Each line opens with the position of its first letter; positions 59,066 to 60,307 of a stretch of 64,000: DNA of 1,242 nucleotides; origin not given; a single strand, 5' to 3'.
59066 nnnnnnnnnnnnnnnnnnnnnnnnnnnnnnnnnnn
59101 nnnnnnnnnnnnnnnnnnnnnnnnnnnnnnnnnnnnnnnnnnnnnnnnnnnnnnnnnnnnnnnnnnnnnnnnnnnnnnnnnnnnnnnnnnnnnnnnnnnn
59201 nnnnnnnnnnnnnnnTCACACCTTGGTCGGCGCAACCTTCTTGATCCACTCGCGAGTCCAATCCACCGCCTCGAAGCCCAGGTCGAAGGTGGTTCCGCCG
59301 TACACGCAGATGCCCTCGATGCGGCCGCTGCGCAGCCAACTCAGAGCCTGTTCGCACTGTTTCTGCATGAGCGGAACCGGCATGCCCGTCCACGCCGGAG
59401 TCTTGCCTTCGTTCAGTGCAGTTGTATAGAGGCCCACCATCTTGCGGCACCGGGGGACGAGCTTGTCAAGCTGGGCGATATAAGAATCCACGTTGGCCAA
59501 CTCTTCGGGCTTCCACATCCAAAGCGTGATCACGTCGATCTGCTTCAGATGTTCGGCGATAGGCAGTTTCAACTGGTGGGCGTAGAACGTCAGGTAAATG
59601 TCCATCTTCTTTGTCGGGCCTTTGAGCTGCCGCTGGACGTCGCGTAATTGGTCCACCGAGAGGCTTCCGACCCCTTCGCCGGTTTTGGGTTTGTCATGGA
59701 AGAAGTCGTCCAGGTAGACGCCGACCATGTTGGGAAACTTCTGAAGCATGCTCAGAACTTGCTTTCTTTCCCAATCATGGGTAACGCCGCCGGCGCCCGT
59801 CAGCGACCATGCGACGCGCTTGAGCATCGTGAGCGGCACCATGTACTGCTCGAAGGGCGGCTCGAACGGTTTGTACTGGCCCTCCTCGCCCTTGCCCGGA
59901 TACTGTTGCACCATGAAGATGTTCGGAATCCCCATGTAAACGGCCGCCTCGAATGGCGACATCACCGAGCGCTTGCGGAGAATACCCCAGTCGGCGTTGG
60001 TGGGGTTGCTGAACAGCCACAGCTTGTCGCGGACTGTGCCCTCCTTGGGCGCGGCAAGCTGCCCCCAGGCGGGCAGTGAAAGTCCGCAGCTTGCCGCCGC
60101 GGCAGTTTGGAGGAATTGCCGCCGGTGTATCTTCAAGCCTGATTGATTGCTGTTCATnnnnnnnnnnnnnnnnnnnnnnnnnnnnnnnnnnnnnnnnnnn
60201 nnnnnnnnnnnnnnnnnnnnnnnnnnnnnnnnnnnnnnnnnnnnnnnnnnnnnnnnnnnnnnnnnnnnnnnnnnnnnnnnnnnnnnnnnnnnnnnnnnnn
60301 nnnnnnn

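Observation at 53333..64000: TBDR-headed minus-strand locus combining periplasmic Tat enzymes, a Gfo/Idh/MocA + DegT pair and a PuuP-like permease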

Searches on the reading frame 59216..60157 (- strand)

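Call 3: search_protein_families(library=pfam, proteins=[window:59216-60157:-], max_evalue=0.01)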
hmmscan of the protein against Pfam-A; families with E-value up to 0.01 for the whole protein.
window:59216-60157:- (313 aa): 1 family
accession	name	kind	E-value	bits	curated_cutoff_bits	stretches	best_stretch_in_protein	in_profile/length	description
PF10518.14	TAT_signal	-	0.0084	16.5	22.7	1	9-23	1-15/21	TAT (twin-arginine translocation) pathway signal sequence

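Call 4: search_protein_families(library=ncbifam, proteins=[window:59216-60157:-], max_evalue=0.01)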
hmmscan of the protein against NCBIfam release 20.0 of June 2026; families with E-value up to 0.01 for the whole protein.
window:59216-60157:- (313 aa): 0 families
